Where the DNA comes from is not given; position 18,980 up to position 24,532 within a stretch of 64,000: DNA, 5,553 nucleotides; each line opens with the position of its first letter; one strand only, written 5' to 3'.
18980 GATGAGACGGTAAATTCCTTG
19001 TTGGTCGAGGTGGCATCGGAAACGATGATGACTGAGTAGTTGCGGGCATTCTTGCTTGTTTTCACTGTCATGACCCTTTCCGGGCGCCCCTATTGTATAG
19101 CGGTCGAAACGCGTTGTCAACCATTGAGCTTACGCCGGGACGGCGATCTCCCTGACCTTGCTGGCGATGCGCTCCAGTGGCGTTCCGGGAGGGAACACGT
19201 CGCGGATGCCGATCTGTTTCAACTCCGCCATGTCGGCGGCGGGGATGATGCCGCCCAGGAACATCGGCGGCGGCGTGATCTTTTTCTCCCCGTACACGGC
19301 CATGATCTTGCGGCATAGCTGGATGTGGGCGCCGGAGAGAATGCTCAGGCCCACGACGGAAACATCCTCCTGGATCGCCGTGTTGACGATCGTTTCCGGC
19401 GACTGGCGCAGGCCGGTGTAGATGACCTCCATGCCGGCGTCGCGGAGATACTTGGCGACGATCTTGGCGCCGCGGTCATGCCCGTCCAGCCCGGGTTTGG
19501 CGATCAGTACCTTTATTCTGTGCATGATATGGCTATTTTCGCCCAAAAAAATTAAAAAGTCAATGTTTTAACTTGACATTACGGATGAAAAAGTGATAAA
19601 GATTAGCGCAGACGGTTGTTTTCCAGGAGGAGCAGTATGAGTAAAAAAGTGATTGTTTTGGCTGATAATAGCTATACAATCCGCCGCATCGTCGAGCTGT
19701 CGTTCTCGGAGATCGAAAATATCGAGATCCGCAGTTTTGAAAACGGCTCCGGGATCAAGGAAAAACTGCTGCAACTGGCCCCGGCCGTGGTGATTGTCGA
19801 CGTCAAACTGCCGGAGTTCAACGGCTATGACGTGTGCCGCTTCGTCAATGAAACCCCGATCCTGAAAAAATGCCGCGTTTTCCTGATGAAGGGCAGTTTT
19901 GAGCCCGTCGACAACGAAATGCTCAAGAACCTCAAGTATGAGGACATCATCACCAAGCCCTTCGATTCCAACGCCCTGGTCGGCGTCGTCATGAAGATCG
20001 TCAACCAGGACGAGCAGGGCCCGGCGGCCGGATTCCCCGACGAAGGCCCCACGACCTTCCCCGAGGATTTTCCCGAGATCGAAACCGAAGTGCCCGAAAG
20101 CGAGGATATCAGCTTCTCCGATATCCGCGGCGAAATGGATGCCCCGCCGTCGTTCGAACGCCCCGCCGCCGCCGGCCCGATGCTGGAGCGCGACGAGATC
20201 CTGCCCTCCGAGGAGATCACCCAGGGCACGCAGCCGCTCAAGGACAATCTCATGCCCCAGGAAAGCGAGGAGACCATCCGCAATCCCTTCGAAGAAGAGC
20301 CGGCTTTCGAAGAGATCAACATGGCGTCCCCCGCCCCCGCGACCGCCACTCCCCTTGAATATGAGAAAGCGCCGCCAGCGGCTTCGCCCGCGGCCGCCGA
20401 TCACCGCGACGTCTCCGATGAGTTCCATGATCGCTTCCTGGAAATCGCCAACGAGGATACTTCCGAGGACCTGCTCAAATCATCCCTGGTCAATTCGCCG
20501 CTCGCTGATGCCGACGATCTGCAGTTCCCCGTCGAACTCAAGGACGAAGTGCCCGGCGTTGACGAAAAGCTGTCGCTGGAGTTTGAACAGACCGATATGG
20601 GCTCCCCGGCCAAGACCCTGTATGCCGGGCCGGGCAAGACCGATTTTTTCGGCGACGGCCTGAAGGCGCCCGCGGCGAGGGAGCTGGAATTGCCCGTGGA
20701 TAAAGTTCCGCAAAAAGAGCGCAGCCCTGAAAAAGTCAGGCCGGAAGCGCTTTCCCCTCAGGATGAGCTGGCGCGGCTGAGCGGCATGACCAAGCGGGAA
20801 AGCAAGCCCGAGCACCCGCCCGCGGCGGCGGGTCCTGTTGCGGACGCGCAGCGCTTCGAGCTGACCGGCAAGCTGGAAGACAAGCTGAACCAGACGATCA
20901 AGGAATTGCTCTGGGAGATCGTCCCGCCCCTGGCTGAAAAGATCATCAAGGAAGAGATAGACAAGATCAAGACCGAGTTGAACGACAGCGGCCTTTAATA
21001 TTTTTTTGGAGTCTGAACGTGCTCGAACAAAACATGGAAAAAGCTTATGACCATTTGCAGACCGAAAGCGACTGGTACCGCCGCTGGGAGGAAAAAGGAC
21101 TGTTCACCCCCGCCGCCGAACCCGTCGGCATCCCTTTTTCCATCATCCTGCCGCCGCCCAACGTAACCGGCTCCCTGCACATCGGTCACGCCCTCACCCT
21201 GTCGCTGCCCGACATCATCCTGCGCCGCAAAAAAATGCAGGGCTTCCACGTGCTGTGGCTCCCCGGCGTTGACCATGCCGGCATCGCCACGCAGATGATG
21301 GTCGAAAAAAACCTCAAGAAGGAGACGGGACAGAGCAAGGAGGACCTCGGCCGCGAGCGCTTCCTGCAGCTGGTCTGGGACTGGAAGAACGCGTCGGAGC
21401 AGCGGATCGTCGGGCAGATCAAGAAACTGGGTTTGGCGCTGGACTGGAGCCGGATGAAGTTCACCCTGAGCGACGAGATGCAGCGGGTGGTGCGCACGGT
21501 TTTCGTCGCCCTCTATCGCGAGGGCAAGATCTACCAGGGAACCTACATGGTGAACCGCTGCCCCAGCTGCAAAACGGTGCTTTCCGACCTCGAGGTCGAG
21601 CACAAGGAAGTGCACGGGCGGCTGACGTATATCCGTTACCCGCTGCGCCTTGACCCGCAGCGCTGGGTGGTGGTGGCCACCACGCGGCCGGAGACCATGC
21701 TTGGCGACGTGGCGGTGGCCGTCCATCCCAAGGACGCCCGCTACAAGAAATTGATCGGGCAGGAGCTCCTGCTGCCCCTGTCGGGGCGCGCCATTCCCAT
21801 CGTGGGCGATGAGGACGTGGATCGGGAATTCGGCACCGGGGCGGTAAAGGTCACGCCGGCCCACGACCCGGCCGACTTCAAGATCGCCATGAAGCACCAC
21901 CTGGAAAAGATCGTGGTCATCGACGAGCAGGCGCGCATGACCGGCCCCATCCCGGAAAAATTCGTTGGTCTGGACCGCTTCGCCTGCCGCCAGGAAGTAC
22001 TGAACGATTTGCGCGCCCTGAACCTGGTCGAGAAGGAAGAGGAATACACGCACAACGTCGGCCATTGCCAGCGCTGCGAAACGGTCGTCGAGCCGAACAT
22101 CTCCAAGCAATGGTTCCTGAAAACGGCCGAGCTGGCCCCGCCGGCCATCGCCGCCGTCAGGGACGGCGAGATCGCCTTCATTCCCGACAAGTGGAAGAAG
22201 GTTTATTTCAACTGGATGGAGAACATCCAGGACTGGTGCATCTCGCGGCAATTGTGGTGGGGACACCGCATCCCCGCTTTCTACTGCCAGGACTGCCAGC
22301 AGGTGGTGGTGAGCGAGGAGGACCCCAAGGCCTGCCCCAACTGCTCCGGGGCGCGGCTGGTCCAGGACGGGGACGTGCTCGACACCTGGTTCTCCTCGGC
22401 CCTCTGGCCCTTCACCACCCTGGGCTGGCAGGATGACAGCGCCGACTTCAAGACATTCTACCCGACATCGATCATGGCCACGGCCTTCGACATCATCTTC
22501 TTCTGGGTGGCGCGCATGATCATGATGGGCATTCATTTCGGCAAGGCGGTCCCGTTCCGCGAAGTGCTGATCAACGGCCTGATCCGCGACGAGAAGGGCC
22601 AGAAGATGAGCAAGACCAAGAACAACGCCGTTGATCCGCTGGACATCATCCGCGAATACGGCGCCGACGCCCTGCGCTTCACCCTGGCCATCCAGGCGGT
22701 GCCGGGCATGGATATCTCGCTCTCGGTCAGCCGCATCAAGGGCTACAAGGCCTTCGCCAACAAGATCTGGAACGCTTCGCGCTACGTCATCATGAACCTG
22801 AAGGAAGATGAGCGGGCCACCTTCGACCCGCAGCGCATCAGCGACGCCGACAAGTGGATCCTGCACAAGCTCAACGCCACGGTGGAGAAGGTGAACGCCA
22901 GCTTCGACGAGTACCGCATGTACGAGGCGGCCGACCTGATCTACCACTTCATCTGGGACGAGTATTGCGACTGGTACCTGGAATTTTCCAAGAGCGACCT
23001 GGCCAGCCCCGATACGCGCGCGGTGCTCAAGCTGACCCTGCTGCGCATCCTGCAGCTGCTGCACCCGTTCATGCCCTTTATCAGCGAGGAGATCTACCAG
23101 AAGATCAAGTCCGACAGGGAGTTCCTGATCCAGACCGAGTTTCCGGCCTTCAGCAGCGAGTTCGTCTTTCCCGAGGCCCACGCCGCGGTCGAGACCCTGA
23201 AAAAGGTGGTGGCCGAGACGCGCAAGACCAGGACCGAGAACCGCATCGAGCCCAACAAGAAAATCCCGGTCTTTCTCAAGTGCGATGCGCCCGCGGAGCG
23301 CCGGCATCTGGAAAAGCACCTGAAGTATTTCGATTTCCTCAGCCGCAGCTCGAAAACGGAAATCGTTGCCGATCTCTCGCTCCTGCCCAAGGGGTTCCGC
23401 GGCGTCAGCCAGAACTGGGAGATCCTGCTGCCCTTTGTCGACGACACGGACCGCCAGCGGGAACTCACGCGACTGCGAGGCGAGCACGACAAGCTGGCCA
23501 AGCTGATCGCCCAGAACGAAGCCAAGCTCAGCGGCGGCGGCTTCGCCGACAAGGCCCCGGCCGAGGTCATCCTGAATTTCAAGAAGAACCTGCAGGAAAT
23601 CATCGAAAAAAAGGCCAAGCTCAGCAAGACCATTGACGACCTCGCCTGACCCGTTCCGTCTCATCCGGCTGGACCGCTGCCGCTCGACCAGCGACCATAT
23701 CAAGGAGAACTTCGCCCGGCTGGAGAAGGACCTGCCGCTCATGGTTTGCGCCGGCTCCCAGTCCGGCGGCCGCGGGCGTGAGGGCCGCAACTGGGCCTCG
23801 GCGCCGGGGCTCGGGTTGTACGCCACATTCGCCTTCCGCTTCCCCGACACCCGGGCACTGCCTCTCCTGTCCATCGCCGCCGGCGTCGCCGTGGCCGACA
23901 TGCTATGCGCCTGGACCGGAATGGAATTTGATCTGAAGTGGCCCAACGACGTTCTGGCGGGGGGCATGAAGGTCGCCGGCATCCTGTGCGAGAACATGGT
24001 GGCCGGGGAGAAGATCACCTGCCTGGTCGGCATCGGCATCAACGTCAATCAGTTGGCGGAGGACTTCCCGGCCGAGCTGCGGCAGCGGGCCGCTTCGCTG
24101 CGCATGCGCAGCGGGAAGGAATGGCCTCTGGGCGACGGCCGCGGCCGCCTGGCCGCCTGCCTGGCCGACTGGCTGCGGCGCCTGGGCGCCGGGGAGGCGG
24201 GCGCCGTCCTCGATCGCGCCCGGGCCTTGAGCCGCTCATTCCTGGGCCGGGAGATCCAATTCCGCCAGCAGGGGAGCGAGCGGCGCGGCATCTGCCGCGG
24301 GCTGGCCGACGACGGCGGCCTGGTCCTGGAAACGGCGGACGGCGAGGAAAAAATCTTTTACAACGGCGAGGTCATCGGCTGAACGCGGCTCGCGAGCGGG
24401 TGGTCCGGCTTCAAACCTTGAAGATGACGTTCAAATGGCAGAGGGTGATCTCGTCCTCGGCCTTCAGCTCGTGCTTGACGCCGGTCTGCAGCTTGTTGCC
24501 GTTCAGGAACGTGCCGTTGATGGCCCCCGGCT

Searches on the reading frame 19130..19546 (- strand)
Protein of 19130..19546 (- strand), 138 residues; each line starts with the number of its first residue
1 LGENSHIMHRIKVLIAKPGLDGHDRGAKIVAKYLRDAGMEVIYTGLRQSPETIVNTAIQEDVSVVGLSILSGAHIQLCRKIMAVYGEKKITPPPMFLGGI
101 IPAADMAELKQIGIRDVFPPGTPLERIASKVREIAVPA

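Call 16: search_protein_families(library=pfam, proteins=[window:19130-19546:-], max_evalue=0.01)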
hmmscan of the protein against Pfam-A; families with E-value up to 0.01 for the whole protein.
window:19130-19546:- (138 aa): 1 family
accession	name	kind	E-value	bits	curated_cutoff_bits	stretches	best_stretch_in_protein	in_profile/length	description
PF02310.24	B12-binding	-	1.3e-25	90.1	32.1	1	11-122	1-114/121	B12 binding domain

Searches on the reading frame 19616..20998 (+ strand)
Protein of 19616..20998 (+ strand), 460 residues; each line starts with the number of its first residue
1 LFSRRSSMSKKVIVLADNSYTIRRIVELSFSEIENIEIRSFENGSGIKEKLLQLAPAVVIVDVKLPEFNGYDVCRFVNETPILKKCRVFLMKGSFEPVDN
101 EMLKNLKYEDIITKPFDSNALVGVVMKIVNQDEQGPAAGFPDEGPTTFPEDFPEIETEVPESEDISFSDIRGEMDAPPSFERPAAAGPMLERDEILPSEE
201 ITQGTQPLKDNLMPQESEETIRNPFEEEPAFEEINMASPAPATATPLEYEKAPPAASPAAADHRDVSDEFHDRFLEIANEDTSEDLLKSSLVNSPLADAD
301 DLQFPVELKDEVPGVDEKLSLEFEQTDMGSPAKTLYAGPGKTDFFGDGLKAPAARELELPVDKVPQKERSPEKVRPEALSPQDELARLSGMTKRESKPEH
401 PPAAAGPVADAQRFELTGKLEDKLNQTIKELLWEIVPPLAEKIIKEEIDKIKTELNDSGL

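Call 16: search_protein_families(library=pfam, proteins=[window:19616-20998:+], max_evalue=0.01)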
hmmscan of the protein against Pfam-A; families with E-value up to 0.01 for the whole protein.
window:19616-20998:+ (460 aa): 1 family
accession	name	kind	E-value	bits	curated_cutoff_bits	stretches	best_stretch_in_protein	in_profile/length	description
PF00072.30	Response_reg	-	2.1e-11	44.4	30.2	1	13-123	1-108/111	Response regulator receiver domain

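Call 17: search_protein_families(library=ncbifam, proteins=[window:19616-20998:+], max_evalue=0.01)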
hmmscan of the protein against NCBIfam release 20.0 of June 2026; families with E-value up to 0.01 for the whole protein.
window:19616-20998:+ (460 aa): 33 families (the best 25 are shown)
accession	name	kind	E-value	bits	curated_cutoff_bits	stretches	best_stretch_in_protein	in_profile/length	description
NF006900.1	PRK09390.1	equivalog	1.3e-08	34.7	255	1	9-134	2-125/203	response regulator FixJ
NF041733.1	resp_reg_CseB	equivalog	3.7e-08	33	350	1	13-131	3-117/228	two-component system response regulator CseB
NF008296.0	PRK11083.1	equivalog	4e-08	33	273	1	14-132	7-121/228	two-component system response regulator CreB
NF012227.0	AdeR_RR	equivalog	1.9e-07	30.8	340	1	8-132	9-129/239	efflux system response regulator transcription factor AdeR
NF040534.1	resp_reg_YycF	equivalog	5.9e-07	29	340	1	12-127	2-113/231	response regulator YycF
NF041866.1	EpsW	equivalog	7.8e-07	28.7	200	1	12-129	7-125/131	exopolysaccharide biosynthesis response regulator EpsW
TIGR01818.1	ntrC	equivalog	8.8e-07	28.1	558.6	1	13-134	1-119/463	nitrogen regulation protein NR(I)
NF045944.1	ResRegRpaBCyano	equivalog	1.8e-06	27.5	330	1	15-130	2-113/229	response regulator transcription factor RpaB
NF045901.1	HisKinLetSLeg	equivalog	3.7e-06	25.2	1650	1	11-134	672-794/906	two-component system sensor histidine kinase LetS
NF008034.0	PRK10766.1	equivalog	6.7e-06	25.8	275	1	8-125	1-113/231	two-component system response regulator TorR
TIGR02154.1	PhoB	equivalog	9.2e-06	25.1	296.2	1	8-127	1-118/226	phosphate regulon transcriptional regulator PhoB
NF041209.1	resp_regPieR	equivalog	9.3e-06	25.4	450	1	12-128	3-114/231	two component system response regulator PieR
NF049963.1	RespRegFlgRCampy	domain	9.3e-06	24.8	750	1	13-128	3-112/429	fla regulon two-component system response regulator FlgR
NF040689.1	MtrAB_MtrA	equivalog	1.9e-05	24.1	300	1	14-127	2-111/219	MtrAB system response regulator MtrA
NF001965.0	PRK00742.1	subfamily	4.4e-05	22.8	293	1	10-77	4-71/357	chemotaxis-specific protein-glutamate methyltransferase CheB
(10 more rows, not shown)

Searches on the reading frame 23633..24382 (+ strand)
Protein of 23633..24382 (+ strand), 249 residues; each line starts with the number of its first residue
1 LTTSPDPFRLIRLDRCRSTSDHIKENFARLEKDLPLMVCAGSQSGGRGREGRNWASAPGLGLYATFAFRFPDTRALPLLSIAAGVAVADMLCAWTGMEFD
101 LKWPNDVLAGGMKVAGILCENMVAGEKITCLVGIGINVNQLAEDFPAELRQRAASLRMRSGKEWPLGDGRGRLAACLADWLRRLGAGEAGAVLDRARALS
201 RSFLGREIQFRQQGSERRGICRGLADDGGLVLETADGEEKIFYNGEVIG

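Call 49: search_protein_families(library=pfam, proteins=[window:23633-24382:+], max_evalue=0.0001)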
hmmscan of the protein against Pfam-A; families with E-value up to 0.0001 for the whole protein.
window:23633-24382:+ (249 aa): 2 families
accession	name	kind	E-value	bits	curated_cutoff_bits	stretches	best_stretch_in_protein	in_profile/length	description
PF03099.24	BPL_LplA_LipB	-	1.3e-16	61.2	21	1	15-137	4-133/133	Biotin/lipoate A/B protein ligase family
PF02237.23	BPL_C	-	1.1e-07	32.1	21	1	203-248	1-46/48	Biotin protein ligase C terminal domain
